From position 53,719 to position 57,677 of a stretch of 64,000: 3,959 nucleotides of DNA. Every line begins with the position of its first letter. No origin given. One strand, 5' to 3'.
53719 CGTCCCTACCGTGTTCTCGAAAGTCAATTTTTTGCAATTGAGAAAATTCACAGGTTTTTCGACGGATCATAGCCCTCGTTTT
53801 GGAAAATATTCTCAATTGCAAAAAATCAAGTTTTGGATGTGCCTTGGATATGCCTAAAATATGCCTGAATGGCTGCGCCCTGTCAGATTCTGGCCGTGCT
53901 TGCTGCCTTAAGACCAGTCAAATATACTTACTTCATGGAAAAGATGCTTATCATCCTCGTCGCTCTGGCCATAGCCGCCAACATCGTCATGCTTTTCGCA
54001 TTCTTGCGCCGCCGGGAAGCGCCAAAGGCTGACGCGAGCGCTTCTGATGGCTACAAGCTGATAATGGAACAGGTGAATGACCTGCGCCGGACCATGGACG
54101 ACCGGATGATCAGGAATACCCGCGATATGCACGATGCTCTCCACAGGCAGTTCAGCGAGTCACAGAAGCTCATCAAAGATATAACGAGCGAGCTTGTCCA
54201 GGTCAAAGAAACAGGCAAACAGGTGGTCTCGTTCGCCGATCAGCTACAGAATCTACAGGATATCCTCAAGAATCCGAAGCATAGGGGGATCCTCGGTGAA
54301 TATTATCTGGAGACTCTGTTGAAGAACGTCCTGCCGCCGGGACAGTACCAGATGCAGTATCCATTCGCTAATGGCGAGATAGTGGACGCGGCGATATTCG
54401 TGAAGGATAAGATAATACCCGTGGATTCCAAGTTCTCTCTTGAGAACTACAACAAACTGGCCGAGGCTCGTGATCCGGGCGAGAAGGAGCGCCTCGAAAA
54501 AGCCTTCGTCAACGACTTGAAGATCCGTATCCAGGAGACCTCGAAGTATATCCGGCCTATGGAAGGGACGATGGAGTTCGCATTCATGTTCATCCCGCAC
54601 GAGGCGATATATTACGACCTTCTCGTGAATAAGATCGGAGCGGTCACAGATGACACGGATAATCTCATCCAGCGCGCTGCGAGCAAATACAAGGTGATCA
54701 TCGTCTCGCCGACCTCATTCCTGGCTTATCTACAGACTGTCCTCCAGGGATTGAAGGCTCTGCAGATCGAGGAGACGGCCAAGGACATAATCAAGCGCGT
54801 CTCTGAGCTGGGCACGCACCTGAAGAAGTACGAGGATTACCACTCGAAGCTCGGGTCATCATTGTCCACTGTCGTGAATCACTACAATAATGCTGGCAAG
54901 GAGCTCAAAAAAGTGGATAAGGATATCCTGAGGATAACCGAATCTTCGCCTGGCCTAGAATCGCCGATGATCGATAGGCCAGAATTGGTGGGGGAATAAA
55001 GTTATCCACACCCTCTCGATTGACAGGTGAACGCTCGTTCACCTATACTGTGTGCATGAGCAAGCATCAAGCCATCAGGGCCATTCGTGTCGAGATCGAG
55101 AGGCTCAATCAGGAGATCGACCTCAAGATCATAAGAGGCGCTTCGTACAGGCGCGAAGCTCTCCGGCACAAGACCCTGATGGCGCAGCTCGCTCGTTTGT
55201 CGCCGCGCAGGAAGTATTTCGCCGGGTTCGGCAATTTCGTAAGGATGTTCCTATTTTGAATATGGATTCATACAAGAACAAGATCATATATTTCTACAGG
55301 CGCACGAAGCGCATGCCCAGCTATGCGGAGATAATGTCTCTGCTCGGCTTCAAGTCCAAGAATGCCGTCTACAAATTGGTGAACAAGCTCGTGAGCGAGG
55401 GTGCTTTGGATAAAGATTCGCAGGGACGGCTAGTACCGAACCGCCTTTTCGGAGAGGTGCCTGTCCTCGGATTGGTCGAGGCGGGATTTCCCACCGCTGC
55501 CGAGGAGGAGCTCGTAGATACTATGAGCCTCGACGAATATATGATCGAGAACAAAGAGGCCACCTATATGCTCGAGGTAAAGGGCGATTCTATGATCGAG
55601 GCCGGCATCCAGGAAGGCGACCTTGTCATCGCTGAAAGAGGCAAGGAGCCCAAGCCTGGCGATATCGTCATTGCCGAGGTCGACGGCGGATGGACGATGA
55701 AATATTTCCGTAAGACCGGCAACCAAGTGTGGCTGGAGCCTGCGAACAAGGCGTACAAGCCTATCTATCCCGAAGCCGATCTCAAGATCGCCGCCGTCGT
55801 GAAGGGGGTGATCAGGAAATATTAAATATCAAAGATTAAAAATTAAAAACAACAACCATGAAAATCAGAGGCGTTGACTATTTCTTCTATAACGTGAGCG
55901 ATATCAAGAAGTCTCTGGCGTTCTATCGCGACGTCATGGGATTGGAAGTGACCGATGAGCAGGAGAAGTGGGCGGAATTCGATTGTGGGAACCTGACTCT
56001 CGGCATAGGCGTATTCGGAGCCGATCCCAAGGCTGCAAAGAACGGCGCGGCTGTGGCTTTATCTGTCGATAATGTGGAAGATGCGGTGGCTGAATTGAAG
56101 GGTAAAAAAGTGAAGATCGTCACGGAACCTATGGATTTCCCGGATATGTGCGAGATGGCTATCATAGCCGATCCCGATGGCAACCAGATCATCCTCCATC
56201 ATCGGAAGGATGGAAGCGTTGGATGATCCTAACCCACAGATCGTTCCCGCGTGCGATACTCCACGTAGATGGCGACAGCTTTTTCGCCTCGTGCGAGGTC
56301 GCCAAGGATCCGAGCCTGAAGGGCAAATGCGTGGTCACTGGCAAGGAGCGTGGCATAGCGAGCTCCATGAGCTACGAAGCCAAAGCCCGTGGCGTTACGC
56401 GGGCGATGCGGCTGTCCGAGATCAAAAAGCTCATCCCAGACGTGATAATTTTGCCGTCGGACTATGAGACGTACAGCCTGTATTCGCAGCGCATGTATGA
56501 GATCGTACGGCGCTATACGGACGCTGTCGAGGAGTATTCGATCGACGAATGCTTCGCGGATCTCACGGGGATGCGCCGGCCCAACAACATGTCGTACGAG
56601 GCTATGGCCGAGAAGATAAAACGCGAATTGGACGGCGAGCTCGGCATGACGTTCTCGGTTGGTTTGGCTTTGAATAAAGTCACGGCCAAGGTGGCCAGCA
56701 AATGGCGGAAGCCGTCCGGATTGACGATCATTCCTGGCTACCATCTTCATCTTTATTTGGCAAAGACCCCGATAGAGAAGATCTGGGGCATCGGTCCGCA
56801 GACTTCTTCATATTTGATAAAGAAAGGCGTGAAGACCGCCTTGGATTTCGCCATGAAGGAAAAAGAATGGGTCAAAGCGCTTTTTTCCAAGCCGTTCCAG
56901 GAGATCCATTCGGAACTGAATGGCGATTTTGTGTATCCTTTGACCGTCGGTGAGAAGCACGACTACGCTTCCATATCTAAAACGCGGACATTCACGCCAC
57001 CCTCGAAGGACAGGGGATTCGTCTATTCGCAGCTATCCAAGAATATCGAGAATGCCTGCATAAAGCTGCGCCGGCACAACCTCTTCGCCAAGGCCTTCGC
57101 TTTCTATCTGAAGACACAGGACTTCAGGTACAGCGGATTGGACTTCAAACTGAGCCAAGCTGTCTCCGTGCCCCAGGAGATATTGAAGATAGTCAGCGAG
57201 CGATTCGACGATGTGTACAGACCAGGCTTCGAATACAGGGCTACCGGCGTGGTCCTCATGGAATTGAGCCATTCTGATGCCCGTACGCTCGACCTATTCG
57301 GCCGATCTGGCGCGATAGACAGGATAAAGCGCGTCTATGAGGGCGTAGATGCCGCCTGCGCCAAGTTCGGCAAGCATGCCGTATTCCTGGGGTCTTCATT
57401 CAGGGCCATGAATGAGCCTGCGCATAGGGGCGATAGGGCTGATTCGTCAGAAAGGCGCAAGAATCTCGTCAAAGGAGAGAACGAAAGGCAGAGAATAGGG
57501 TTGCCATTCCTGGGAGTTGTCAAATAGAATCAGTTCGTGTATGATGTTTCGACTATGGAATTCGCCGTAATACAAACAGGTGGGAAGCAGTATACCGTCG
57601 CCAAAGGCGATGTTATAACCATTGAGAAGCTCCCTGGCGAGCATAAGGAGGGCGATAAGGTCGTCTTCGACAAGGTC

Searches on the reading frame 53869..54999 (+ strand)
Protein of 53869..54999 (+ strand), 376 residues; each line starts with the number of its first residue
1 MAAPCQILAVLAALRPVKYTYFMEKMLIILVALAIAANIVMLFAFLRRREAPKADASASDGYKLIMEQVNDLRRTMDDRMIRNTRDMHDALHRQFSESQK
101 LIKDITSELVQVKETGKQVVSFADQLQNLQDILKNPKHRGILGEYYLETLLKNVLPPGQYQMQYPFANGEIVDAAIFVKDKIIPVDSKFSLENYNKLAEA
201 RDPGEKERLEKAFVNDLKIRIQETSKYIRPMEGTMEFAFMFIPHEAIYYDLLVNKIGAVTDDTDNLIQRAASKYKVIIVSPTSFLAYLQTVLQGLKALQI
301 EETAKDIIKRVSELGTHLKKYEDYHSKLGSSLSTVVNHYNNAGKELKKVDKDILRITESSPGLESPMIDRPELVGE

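Call 38: search_protein_families(library=pfam, proteins=[window:53869-54999:+], max_evalue=0.001)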
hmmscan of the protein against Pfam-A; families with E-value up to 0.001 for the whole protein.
window:53869-54999:+ (376 aa): 1 family
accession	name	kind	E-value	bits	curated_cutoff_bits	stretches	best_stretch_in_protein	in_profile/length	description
PF02646.22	RmuC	-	4.9e-50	170.7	26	1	86-354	16-275/291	RmuC family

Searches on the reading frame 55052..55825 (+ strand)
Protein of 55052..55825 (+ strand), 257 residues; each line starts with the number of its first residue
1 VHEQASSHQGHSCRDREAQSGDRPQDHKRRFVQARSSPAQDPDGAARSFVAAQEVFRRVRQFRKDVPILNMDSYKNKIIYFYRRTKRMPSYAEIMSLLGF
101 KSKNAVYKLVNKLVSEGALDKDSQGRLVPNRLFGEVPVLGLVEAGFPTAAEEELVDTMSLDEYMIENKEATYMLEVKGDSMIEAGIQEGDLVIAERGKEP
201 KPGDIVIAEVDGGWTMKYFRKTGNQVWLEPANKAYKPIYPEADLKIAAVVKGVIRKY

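Call 38: search_protein_families(library=pfam, proteins=[window:55052-55825:+], max_evalue=0.001)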
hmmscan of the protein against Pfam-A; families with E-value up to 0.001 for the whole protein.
window:55052-55825:+ (257 aa): 1 family
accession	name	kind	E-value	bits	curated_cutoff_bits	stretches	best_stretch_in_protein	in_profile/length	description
PF00717.28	Peptidase_S24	-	4.9e-29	100.8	23.3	1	137-250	1-115/116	Peptidase S24-like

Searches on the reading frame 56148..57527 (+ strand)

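Call 8: search_protein_families(library=pfam, proteins=[window:56148-57527:+], max_evalue=0.001)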
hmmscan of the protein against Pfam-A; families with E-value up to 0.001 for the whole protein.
window:56148-57527:+ (459 aa): 3 families
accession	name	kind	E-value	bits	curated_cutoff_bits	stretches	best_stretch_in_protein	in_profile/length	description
PF00817.25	IMS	-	4.5e-44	150.4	23.2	1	40-185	1-148/148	impB/mucB/samB family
PF11799.13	IMS_C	-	8.8e-14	52.3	20.7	1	275-383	3-109/109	impB/mucB/samB family C-terminal domain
PF11798.14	IMS_HHH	-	0.00073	20.1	24.4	0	202-227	6-31/32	IMS family HHH motif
